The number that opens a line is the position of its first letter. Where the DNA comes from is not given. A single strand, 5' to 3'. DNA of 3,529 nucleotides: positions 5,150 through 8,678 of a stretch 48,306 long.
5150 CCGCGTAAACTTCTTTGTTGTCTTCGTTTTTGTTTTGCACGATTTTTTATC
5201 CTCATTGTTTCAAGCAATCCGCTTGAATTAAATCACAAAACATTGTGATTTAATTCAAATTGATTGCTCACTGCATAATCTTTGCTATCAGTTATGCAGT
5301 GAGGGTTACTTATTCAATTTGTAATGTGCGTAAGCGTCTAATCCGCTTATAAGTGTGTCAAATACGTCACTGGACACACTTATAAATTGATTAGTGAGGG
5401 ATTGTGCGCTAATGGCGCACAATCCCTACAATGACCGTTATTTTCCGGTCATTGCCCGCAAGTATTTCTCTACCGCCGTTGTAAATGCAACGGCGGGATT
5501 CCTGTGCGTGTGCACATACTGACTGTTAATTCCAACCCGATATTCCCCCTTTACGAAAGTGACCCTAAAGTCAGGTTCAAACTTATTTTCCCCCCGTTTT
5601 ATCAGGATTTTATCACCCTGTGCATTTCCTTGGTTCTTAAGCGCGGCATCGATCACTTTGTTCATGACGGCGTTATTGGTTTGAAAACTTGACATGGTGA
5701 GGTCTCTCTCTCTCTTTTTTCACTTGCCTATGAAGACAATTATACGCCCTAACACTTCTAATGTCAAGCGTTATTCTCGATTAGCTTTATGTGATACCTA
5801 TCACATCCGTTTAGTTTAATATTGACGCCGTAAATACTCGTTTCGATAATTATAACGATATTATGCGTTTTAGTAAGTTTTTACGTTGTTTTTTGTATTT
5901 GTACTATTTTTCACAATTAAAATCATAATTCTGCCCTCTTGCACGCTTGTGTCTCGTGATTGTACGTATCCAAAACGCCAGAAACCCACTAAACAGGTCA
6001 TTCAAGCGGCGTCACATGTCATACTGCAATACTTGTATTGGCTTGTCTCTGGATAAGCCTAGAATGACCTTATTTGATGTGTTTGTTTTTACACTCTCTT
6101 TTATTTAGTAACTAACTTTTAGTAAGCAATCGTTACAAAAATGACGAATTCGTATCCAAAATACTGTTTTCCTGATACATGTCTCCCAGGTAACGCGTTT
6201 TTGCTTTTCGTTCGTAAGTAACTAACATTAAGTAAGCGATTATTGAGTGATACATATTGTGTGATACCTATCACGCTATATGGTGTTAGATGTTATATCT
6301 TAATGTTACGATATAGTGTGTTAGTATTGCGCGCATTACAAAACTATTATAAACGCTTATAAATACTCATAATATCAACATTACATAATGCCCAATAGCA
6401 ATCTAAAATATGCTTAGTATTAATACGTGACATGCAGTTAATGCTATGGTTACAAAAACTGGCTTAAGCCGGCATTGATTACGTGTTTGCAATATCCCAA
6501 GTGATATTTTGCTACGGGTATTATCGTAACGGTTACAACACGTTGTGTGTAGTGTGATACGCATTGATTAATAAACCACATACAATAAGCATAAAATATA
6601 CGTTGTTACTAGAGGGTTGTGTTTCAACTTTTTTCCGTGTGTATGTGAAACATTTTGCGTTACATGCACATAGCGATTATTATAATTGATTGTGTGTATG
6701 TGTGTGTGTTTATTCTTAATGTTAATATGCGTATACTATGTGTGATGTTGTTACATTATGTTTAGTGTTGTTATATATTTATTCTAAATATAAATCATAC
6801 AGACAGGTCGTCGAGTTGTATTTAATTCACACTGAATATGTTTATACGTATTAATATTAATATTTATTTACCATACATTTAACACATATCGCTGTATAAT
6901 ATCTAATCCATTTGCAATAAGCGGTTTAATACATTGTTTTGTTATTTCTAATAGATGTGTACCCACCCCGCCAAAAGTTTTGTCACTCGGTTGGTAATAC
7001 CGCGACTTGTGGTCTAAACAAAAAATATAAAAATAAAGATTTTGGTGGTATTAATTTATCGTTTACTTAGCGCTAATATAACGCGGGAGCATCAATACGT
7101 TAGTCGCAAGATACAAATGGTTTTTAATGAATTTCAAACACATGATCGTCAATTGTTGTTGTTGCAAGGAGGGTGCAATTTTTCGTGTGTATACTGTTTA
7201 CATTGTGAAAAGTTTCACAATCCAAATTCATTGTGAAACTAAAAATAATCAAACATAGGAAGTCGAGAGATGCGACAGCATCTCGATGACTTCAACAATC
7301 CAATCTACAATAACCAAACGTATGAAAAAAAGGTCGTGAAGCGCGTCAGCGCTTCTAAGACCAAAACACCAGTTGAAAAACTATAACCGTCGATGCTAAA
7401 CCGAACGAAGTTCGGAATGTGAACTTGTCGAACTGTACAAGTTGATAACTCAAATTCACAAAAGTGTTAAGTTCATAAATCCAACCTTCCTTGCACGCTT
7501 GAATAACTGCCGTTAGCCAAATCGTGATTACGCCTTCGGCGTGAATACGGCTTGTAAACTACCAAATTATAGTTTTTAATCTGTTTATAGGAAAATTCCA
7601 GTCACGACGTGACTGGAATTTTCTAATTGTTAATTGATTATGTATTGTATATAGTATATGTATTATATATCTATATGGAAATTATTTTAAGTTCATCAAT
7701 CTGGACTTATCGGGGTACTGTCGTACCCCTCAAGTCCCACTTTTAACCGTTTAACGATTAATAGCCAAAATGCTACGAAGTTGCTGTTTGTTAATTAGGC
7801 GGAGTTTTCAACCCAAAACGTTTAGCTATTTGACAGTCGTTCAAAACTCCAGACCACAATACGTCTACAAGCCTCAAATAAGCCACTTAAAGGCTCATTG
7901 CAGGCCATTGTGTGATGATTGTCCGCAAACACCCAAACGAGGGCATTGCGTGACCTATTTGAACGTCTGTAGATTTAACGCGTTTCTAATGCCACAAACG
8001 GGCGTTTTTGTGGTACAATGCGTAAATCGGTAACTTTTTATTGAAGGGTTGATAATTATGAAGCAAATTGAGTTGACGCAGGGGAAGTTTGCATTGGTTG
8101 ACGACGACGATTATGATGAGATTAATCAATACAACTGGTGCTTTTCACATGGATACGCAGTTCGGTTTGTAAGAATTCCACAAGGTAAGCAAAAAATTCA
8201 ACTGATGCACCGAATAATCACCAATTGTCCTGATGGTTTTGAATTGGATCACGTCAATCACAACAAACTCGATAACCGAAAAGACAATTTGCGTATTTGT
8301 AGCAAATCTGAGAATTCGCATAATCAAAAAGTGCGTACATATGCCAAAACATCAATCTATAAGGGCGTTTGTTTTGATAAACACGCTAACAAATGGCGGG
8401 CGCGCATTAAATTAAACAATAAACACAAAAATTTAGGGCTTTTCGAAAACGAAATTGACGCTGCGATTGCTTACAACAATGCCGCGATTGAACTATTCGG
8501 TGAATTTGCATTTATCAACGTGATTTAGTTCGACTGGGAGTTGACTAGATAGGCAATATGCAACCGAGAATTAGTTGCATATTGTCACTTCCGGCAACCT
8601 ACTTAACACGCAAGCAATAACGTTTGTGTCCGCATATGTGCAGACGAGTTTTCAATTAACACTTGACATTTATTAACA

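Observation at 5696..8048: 2.35-kb ORF-free, signal-dense region between the divergent transcription arms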

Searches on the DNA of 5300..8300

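Call 17: search_rna_families(source=window, start=5300, end=8300, threshold=evalue, max_evalue=5)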
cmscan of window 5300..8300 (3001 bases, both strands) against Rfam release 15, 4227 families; matches with E-value up to 5: 5.
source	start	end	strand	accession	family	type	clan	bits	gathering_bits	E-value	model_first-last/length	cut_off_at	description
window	5333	5451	+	RF02594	NsiR9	Gene; sRNA;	-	23.7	90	0.043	1-123/123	no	Nitrogen stress-induced RNA 9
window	5348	5384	-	RF00951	mir-1302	Gene; miRNA;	-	22.5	62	2.5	8-46/52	no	mir-1302 microRNA precursor family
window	7592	7622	-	RF03664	MIR6288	Gene; miRNA;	-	18.4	74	4.2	1-92/92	no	MIR6288 microRNA precursor family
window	7565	7635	+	RF02378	SurC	Gene; sRNA;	-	17.2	80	4.8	12-99/161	no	SurC sRNA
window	5462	5506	+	RF03163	c4-a1b1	Gene; antisense;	CL00128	15.5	46.7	1.5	1-53/53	no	a1, b1 targets of C4 antisense RNA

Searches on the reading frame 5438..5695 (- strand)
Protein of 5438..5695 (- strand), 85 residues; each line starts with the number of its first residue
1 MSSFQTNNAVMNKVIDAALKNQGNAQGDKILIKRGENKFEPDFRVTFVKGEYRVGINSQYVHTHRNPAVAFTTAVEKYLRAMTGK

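Call 9: search_protein_families(library=pfam, proteins=[window:5438-5695:-], max_evalue=0.01)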
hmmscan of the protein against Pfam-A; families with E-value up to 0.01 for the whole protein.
window:5438-5695:- (85 aa): 0 families

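Call 38: search_protein_families(library=phrogs, proteins=[window:5438-5695:-], max_evalue=0.001)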
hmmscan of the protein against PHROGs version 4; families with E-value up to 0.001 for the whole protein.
window:5438-5695:- (85 aa): 0 families

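Call 77: find_homologous_proteins(query=window:5438-5695:-, max_evalue=0.001)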
Query window:5438-5695:- (85 aa): 4 proteins with E <= 0.001 among 5 candidates.
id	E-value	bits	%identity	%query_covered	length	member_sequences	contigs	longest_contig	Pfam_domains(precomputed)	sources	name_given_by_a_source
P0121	3.0e-43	162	88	100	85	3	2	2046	-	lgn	-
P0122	2.0e-42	160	100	88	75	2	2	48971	-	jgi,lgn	-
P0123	1.5e-33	131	78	100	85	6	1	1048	-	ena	-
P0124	6.4e-28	114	69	100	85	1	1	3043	-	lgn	-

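Call 78: find_encoding_contigs(protein=P0122, flank=10000, max_places=4)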
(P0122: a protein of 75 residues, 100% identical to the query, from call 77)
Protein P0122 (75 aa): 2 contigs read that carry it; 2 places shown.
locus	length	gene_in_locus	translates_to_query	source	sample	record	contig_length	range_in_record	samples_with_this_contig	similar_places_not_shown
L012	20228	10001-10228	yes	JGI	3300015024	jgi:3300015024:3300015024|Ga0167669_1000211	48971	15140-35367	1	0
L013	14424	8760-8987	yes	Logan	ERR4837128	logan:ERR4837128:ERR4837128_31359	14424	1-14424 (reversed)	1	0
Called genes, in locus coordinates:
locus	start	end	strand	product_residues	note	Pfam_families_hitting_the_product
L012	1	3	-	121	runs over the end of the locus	-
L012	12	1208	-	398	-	PF25209:Phage_capsid_4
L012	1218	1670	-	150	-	-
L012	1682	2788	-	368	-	-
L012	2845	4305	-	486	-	-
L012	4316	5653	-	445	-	PF03237:Terminase_6N, PF17289:Terminase_6C (weak)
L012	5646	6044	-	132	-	-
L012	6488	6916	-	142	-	-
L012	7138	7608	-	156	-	PF13392:HNH_3, PF00847:AP2 (weak)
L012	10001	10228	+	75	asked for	-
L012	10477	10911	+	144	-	-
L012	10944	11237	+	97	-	-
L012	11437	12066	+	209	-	-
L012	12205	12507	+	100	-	-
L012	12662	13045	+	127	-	-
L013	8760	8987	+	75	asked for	-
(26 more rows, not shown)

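Call 79: find_encoding_contigs(protein=P0124, flank=5000, max_places=3)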
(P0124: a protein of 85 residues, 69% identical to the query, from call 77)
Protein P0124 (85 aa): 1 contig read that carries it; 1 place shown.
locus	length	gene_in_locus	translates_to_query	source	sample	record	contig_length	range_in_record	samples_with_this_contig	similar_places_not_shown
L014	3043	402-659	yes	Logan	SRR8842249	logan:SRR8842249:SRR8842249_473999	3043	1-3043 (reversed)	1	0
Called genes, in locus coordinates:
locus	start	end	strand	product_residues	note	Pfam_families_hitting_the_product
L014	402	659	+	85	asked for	-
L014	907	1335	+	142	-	-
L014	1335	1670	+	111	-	-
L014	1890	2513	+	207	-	-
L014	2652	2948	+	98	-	-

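Call 80: find_encoding_contigs(protein=P0121, flank=5000, max_places=3)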
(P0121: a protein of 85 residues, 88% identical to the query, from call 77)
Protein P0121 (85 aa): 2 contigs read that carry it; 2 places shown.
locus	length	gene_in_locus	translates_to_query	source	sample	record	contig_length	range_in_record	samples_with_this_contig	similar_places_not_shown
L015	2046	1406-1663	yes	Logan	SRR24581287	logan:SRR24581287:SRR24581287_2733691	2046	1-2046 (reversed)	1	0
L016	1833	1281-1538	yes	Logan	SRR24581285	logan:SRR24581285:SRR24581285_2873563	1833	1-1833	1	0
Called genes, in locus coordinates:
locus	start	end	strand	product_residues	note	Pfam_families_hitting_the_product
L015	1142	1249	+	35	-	-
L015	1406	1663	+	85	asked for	-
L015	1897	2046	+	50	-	?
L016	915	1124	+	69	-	-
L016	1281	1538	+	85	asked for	-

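Call 111: predict_structure(alignment_id=A4)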
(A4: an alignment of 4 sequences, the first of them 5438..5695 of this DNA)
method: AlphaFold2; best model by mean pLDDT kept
length: 85 residues; sequences in the alignment: 4
mean_pLDDT: 91.4   pTM: 0.79
mean pLDDT of the five models: 91.4, 89.6, 74.2, 71.2, 69.2
residues with pLDDT >= 90: 68; 70-90: 14; 50-70: 2; < 50: 1
segments of 3 or more residues with pLDDT < 50: none
pLDDT, mean of each block of 10 residues (from residue 1): 80 94 94 90 95 95 95 93 80
secondary structure, 60 per line:
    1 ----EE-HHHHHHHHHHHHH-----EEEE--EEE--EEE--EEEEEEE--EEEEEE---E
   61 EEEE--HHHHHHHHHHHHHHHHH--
elements in order: H8-20 E26-29 E32-34 E37-39 E42-48 E51-56 E60-64 H67-83

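Call 115: fold_search(model_id=the predicted structure, library=pdb)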
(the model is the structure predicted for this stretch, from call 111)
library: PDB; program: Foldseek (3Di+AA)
matches with E <= 10: 380; with E <= 0.001: 0
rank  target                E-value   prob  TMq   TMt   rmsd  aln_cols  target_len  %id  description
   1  6a1y                  6.2e-01  0.21  0.26  0.16  10.9        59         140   14  Charcot-Leyden crystal protein/Galectin-10 variant Y35A (released 2018-12-26)
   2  6glx_A                6.5e-01  0.14  0.24  0.15   9.4        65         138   14  Structure of galectin-10 in complex with the Fab fragment of a Charcot-Leyden crystal solubilizing antibody, 4E8 (released 2019-06-05)
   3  6qrn                  6.9e-01  0.20  0.26  0.16  10.8        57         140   12  Galectin-10 complexed with ribose (released 2019-06-05)
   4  3maz_A                7.3e-01  0.18  0.36  0.32  10.7        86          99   14  Crystal Structure of the Human BRDG1/STAP-1 SH2 Domain in Complex with the NTAL pTyr136 Peptide (released 2010-05-12)
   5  6gkq                  7.8e-01  0.25  0.26  0.17   8.5        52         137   13  X-ray structure determined from ex vivo Charcot-Leyden crystal (released 2019-06-05)
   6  6gks                  7.8e-01  0.18  0.26  0.16   8.7        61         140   16  X-ray structure determined from recombinant Charcot-Leyden crystal (released 2019-06-05)
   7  1zm1_B                7.8e-01  0.18  0.27  0.11  11.9        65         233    8  Crystal structures of complex F. succinogenes 1,3-1,4-beta-D-glucanase and beta-1,3-1,4-cellotriose (released 2006-05-10)
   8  5xrg                  7.8e-01  0.13  0.26  0.16  10.8        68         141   16  Galectin-10/Charcot-Leyden crystal protein crystal structure (released 2018-01-24)
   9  5xro                  8.2e-01  0.18  0.26  0.16  10.9        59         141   14  Galectin-10/Charcot-Leyden crystal protein variant Q74A crystal structure (released 2018-01-24)
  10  1lcl                  8.7e-01  0.28  0.26  0.16   8.2        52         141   13  CHARCOT-LEYDEN CRYSTAL PROTEIN (released 1997-01-11)
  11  8yqb                  8.7e-01  0.14  0.26  0.16  10.8        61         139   15  Galectin-10 N32A (released 2025-03-26)
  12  6l64                  9.3e-01  0.25  0.27  0.17   8.7        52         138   13  X-ray structure of human galectin-10 in complex with D-glucose (released 2020-03-04)
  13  6glx_B                9.3e-01  0.11  0.23  0.15   9.1        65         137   14  Structure of galectin-10 in complex with the Fab fragment of a Charcot-Leyden crystal solubilizing antibody, 4E8 (released 2019-06-05)
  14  6gkt_C                9.8e-01  0.23  0.26  0.16   8.4        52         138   15  X-ray structure of a non-autocrystallizing galectin-10 variant, Gal10-Tyr69Glu (released 2019-06-05)
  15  6a1s                  9.8e-01  0.23  0.26  0.16   8.5        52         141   13  Charcot-Leyden crystal protein/Galectin-10 variant E33A (released 2018-12-26)
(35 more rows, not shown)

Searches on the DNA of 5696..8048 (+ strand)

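Call 4: search_dna_similar(query=window:5696-8048:+, collection=phages, mode=near, max_rows=30)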
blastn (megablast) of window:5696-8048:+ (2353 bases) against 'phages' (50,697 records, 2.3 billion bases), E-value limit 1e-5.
No match.

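Call 8: search_dna_similar(query=window:5696-8048:+, collection=phages, mode=distant, max_rows=30)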
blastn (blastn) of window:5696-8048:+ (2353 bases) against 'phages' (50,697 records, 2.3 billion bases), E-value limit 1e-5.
No match.

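Call 117: build_rna_model(alignment_id=A5)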
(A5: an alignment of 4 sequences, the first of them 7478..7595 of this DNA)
Model R1 built from alignment A5 (4 sequences, 129 columns); structure: RNAalifold consensus.
model positions 119; base pairs 19; branch points 1; effective number of sequences 1.56; information 0.59 bits per position. Calibrated on 0.2 Mb of random sequence (short: E-values are rough).
structure used (alignment columns):
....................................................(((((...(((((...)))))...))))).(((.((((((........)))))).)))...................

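Call 118: search_with_rna_model(model_id=R1, sources=[window, L003, L009, L011, L017, L019, L022, L014, L024, L023], max_evalue=1)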
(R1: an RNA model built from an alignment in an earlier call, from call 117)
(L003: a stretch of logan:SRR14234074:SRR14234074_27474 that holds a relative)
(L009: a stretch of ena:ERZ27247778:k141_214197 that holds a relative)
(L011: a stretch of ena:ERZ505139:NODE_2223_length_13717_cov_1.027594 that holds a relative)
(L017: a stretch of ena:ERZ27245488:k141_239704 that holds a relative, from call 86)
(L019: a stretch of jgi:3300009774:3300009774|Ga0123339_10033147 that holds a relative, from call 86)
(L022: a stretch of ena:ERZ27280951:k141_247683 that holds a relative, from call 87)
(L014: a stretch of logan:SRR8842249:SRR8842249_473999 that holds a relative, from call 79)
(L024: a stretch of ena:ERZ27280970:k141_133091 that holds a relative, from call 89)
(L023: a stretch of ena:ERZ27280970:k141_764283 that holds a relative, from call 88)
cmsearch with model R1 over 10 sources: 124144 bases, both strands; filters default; matches with E-value up to 1: 8.
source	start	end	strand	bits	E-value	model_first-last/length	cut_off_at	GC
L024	1014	1132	+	136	9.7e-28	1-119/119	no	0.35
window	7478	7595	+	130.6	1.5e-26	1-119/119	no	0.39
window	580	699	-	114.9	4.3e-23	1-119/119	no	0.38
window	1017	1128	+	19.5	0.056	1-119/119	no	0.31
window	1796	1885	-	18.4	0.1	1-119/119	no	0.3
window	594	686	+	18.3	0.11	1-119/119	no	0.39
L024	1024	1117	-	17.6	0.15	1-119/119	no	0.35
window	7523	7549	-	16.7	0.24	47-73/119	no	0.56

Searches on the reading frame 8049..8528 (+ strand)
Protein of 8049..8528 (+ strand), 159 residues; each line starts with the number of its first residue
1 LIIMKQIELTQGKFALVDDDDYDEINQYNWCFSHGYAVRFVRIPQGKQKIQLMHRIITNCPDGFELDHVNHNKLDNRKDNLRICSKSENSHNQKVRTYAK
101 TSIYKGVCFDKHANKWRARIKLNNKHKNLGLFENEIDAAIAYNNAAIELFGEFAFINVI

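Call 9: search_protein_families(library=pfam, proteins=[window:8049-8528:+], max_evalue=0.01)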
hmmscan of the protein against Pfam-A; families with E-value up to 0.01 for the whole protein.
window:8049-8528:+ (159 aa): 2 families
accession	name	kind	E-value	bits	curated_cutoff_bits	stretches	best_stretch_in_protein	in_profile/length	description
PF13392.12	HNH_3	-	4.5e-09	36.2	24.8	1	60-90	15-45/46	HNH endonuclease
PF00847.26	AP2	-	3.5e-06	27.6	33.3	1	104-151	3-53/54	AP2 domain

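Call 85: find_homologous_proteins(query=window:8058-8528:+, max_evalue=1e-40)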
Query window:8058-8528:+ (156 aa): 69 proteins with E <= 1e-40 among 2195 candidates.
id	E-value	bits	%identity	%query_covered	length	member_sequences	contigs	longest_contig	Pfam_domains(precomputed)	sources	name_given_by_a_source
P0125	2.8e-102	357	100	100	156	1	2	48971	PF00847.27,PF13392.13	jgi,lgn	-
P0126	1.5e-74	267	76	100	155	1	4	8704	PF00847.27,PF13392.13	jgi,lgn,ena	-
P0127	2.3e-74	266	75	100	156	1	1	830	PF13392.13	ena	-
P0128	7.4e-73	262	74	100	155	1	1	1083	PF00847.27,PF13392.13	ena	-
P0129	1.6e-72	260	72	100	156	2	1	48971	PF00847.27,PF13392.13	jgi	-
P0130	5.9e-72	259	72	100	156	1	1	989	PF00847.27,PF13392.13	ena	-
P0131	1.2e-71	258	72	100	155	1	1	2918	PF00847.27,PF13392.13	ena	-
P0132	1.2e-71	258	73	100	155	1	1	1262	PF13392.13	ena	-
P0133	3.8e-71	256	74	100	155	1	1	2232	PF13392.13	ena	-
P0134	2.3e-70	253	73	100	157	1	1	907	PF00847.27,PF13392.13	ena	-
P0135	8.9e-70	252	71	100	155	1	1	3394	PF00847.27,PF13392.13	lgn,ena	-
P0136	1.9e-69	251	72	100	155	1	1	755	PF00847.27,PF13392.13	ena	-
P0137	3.8e-69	250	71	100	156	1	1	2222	PF13392.13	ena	-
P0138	1.1e-68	248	69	100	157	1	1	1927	PF13392.13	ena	-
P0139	3.0e-68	247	72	100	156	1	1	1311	PF00847.27,PF13392.13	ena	-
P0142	6.5e-67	242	70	100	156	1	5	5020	PF00847.27,PF13392.13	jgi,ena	-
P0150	1.7e-61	225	67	100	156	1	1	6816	PF13392.13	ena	-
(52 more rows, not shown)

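Call 86: find_encoding_contigs(protein=P0142, flank=5000, max_places=5)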
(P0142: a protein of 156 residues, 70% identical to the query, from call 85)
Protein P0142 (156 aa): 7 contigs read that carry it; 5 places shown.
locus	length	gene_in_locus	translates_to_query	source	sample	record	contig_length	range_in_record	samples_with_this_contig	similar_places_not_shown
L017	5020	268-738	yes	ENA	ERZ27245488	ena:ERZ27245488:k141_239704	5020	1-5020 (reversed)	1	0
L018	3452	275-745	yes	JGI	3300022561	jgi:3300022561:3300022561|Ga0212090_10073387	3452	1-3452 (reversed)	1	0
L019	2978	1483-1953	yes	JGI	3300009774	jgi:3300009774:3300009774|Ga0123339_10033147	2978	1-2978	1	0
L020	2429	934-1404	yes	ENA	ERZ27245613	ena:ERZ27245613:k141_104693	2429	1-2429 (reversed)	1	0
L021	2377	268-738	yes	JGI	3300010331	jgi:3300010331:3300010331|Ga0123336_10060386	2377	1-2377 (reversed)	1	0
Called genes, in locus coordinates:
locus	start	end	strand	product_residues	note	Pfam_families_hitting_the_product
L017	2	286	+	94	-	?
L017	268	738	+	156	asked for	PF13392:HNH_3, PF00847:AP2 (weak)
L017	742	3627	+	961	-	PF02811:PHP, PF07733:DNA_pol3_alpha, PF17657:DNA_pol3_finger, PF14579:HHH_6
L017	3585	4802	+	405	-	PF13481:AAA_25 (weak), PF03796:DnaB_C, PF06745:ATPase (weak)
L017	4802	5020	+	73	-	?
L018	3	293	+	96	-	?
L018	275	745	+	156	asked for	PF13392:HNH_3, PF00847:AP2 (weak)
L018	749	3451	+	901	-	?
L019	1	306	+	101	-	?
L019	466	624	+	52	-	-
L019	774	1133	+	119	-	-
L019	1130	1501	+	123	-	-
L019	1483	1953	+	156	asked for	PF13392:HNH_3, PF00847:AP2 (weak)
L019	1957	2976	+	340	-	?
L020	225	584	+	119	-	-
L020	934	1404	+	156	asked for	PF13392:HNH_3, PF00847:AP2 (weak)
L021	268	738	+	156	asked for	PF13392:HNH_3, PF00847:AP2 (weak)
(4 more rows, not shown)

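Call 87: find_encoding_contigs(protein=P0150, flank=6000, max_places=3)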
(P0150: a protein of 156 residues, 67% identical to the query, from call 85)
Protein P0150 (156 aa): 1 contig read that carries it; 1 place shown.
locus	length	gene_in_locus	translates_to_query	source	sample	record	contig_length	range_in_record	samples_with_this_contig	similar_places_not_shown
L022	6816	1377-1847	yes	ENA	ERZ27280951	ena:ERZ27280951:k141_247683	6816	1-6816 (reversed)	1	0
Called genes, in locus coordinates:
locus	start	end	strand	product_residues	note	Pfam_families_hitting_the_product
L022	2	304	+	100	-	?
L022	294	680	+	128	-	-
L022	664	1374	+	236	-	-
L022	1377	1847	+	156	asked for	PF13392:HNH_3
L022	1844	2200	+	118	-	-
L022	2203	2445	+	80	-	-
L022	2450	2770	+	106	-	PF19905:DUF6378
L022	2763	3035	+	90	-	-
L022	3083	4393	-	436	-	-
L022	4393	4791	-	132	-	-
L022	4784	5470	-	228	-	-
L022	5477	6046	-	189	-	-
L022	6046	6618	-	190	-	-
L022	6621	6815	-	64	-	?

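Call 88: find_encoding_contigs(protein=P0133, flank=5000, max_places=3)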
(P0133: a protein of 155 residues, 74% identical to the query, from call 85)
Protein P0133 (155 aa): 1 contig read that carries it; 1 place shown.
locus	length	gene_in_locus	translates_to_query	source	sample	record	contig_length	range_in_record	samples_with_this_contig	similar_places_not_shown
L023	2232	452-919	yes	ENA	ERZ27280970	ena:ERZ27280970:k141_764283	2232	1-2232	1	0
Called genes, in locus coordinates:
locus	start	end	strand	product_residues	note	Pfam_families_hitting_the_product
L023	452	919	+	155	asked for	PF13392:HNH_3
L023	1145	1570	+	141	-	-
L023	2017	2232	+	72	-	?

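Call 89: find_encoding_contigs(protein=P0131, flank=5000, max_places=3)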
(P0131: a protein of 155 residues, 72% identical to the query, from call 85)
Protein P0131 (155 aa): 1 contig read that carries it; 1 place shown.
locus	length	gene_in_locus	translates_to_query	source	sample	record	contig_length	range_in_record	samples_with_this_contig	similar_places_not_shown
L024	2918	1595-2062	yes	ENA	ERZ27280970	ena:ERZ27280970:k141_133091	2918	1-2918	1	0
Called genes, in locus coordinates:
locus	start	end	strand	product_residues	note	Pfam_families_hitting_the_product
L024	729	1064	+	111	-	-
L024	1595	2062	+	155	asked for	PF13392:HNH_3 (weak), PF00847:AP2 (weak)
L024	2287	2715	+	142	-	-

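Call 97: search_protein_families(library=pfam, proteins=[L024:729-1064:+], max_evalue=0.01)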
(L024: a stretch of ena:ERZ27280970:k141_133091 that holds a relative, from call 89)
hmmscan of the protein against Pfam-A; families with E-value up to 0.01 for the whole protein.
L024:729-1064:+ (111 aa): 0 families
